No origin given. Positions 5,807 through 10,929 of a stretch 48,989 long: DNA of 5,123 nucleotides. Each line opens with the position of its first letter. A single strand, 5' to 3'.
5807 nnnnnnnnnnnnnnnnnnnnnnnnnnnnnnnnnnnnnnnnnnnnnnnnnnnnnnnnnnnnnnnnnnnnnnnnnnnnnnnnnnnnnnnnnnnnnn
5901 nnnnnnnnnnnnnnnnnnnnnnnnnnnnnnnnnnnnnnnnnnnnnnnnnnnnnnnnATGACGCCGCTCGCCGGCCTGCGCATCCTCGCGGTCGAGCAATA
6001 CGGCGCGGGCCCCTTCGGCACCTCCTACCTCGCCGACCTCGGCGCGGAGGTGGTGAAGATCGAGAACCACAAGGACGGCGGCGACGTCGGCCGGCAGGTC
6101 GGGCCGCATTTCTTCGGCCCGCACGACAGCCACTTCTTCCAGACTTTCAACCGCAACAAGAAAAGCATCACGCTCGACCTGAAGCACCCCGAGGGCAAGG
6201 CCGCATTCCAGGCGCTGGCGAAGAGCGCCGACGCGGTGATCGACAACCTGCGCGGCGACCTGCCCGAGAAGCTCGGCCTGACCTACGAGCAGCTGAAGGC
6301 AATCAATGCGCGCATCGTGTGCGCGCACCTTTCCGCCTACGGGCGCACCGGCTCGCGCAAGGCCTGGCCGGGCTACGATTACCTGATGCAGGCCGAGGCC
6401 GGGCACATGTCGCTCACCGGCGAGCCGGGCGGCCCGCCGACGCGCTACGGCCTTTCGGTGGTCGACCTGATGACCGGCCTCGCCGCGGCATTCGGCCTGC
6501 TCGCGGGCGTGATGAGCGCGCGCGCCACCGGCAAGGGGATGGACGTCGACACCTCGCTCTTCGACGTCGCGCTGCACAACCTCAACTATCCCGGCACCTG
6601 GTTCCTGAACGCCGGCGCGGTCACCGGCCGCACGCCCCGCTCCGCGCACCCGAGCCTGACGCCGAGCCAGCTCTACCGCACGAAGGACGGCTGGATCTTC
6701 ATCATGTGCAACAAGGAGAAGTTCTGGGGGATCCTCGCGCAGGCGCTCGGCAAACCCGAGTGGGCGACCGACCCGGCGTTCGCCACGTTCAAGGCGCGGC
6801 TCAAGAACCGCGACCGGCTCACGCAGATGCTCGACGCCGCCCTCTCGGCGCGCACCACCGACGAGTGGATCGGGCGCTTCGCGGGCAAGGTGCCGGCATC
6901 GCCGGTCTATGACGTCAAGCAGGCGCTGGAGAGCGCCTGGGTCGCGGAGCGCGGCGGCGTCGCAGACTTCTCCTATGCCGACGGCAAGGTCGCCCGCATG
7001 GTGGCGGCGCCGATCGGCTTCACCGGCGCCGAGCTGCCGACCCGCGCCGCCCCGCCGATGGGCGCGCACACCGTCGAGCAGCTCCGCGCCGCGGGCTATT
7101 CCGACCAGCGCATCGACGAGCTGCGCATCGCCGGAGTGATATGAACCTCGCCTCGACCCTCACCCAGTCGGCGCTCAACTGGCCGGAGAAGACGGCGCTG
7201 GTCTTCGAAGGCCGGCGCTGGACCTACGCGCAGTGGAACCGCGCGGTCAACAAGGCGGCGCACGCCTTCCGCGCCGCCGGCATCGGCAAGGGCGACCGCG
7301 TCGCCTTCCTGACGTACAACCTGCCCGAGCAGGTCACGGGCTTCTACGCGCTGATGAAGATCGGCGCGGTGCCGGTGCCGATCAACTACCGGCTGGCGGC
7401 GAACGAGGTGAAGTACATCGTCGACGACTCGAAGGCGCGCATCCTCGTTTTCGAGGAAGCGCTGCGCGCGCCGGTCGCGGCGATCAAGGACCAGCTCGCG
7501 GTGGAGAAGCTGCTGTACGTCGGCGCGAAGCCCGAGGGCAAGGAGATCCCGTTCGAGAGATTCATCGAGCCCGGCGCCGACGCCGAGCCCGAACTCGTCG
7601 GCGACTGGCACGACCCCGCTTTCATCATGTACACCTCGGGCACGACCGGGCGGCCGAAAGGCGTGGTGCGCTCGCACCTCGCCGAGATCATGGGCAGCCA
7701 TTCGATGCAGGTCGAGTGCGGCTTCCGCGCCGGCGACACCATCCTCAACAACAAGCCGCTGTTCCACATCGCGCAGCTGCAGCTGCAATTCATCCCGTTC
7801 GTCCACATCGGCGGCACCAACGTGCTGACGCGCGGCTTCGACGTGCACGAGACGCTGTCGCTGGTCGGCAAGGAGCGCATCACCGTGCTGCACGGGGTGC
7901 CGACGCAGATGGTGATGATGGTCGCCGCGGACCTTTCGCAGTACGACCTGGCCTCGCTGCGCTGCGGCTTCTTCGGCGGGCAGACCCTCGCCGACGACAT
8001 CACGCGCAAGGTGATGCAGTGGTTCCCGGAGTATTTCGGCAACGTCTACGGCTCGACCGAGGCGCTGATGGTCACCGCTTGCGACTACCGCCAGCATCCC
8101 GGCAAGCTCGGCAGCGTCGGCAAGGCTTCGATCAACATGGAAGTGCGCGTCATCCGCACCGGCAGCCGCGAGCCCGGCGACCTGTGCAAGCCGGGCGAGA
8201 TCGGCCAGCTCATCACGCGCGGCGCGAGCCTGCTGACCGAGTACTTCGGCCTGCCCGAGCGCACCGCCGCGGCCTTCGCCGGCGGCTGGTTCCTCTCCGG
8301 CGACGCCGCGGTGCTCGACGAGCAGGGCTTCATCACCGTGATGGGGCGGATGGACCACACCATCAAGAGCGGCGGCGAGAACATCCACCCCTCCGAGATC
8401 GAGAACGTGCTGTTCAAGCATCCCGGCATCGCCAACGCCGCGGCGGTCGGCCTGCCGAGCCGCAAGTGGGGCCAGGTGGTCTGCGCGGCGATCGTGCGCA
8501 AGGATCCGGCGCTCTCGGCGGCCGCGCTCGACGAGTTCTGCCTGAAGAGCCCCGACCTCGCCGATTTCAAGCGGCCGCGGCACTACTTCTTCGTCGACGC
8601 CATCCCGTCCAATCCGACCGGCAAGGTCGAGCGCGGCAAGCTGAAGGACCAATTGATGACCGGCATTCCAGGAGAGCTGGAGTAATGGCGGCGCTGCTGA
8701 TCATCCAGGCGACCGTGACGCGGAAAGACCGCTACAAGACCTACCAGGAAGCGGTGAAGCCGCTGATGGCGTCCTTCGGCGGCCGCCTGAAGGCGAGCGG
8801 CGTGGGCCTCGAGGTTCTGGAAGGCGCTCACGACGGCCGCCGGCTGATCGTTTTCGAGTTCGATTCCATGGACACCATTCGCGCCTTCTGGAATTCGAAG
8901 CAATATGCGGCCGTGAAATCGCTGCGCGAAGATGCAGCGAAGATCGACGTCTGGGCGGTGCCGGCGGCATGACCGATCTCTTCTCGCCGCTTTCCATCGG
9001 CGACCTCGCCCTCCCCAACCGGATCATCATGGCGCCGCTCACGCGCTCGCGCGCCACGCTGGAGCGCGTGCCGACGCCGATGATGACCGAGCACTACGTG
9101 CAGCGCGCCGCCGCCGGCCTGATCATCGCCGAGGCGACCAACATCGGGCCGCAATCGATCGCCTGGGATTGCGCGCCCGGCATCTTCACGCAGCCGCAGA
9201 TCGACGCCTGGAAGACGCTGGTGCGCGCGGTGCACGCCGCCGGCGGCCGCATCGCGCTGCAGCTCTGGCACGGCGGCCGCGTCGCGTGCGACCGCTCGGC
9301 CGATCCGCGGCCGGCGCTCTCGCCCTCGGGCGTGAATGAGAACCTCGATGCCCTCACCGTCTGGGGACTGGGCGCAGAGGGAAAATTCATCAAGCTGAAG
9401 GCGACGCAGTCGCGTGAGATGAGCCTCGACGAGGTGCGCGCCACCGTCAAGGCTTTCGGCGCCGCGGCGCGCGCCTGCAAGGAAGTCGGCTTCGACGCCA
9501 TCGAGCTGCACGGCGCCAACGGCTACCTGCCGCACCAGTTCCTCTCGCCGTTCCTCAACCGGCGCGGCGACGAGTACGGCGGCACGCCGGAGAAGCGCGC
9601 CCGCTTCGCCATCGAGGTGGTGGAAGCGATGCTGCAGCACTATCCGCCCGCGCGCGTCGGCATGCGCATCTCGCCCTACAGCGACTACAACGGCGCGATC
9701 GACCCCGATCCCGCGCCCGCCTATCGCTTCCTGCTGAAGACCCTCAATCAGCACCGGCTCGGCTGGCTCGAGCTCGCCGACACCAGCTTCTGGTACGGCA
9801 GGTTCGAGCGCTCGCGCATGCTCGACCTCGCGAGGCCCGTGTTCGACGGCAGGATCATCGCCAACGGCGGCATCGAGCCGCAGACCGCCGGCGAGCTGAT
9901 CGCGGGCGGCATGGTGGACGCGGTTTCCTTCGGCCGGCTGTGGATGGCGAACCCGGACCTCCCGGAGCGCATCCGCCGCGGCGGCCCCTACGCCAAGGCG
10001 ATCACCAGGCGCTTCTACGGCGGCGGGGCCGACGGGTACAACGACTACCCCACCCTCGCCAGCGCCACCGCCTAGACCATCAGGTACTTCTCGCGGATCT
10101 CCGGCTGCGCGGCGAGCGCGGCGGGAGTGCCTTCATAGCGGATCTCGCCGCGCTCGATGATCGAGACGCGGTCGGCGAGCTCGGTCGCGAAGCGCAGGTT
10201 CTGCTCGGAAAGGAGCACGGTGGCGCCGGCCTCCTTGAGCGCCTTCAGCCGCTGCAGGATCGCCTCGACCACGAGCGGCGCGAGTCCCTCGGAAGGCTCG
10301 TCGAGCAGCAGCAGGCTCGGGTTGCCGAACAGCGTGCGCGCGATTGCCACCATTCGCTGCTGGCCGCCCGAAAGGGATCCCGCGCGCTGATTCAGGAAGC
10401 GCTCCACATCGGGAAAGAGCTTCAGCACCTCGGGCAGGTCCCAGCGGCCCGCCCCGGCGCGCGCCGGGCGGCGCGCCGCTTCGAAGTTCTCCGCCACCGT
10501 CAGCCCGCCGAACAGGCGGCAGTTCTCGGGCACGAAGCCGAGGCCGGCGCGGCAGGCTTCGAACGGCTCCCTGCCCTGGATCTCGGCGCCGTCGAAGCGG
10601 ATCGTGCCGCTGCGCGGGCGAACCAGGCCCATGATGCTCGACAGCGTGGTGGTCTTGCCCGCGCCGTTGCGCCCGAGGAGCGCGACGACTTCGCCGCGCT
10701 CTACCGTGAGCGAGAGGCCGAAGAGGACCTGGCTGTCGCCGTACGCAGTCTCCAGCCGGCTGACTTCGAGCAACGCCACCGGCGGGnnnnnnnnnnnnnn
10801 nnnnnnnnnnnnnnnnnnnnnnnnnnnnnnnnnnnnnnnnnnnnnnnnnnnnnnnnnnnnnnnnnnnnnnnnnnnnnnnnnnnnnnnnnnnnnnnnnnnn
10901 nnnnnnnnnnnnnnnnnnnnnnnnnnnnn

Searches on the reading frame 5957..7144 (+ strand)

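Call 19: search_protein_families(library=pfam, proteins=[window:5957-7144:+], max_evalue=0.0001)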
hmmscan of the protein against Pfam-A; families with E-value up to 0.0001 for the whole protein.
window:5957-7144:+ (395 aa): 1 family
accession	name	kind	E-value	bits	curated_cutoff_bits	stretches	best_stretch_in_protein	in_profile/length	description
PF02515.22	CoA_transf_3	-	2.9e-117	392.3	23.3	1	4-372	1-366/366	CoA-transferase family III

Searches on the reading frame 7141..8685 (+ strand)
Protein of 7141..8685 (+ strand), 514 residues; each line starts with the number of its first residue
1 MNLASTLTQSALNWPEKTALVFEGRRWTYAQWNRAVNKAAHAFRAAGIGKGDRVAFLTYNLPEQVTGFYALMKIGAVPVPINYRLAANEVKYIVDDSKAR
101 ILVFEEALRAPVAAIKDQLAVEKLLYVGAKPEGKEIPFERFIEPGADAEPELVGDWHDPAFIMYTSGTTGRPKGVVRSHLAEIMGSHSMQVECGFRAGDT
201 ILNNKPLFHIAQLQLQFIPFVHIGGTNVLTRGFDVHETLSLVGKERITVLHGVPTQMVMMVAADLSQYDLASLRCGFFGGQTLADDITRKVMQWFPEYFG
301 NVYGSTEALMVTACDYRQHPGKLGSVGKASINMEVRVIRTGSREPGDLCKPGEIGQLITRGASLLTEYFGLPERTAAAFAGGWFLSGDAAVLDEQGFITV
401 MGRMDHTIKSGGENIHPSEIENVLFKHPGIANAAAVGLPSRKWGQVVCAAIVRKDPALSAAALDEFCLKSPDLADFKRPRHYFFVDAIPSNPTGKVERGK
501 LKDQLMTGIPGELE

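Call 19: search_protein_families(library=pfam, proteins=[window:7141-8685:+], max_evalue=0.0001)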
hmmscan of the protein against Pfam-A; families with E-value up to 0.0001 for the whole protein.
window:7141-8685:+ (514 aa): 2 families
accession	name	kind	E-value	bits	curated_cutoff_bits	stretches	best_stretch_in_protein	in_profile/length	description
PF00501.34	AMP-binding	-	1.3e-81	274.8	29.9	1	8-369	2-384/384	AMP-binding enzyme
PF13193.12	AMP-binding_C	-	4.2e-15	56.9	24.5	1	419-495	1-76/76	AMP-binding enzyme C-terminal domain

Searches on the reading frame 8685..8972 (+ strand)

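Call 76: search_protein_families(library=pfam, proteins=[window:8685-8972:+], max_evalue=0.1)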
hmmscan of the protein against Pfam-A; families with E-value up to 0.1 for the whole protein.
window:8685-8972:+ (95 aa): 2 families
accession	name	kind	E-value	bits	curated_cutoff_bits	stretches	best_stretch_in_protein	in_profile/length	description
PF07045.17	DUF1330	-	3.1e-24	85.6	23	1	3-93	2-92/94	Domain of unknown function (DUF1330)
PF17011.10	DUF5093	-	0.035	14.8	27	1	54-87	62-96/131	Domain of unknown function (DUF5093)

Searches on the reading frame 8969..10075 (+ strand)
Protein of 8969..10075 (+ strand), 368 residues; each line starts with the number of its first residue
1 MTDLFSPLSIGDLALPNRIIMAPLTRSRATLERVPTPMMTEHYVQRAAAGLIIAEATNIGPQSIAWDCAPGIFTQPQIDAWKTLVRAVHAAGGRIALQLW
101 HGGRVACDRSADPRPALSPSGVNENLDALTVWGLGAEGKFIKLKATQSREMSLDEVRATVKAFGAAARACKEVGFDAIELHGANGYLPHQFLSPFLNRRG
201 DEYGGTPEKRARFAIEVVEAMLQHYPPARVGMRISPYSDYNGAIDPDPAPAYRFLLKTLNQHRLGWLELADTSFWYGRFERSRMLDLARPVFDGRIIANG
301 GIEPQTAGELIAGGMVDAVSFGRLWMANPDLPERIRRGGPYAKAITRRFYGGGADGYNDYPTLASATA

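Call 19: search_protein_families(library=pfam, proteins=[window:8969-10075:+], max_evalue=0.0001)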
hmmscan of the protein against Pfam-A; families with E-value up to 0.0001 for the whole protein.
window:8969-10075:+ (368 aa): 1 family
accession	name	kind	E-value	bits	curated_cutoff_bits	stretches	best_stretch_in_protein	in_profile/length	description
PF00724.26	Oxidored_FMN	-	2e-69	234.9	27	1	3-338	1-338/342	NADH:flavin oxidoreductase / NADH oxidase family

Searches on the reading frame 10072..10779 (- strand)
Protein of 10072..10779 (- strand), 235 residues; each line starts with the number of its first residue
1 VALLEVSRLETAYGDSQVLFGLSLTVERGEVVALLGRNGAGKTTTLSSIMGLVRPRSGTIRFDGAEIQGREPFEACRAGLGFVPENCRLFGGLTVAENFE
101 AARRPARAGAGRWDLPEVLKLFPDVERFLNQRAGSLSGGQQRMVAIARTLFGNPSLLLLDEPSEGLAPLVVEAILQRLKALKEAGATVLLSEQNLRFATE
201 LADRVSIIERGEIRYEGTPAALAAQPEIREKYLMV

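Call 19: search_protein_families(library=pfam, proteins=[window:10072-10779:-], max_evalue=0.0001)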
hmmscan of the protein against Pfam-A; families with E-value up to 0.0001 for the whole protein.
window:10072-10779:- (235 aa): 2 families
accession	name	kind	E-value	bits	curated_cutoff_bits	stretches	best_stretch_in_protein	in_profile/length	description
PF00005.33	ABC_tran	-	6.4e-34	117.9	25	1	21-163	3-136/137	ABC transporter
PF13304.12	AAA_21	-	4.6e-11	43.8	27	1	131-191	233-296/304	AAA domain, putative AbiEii toxin, Type IV TA system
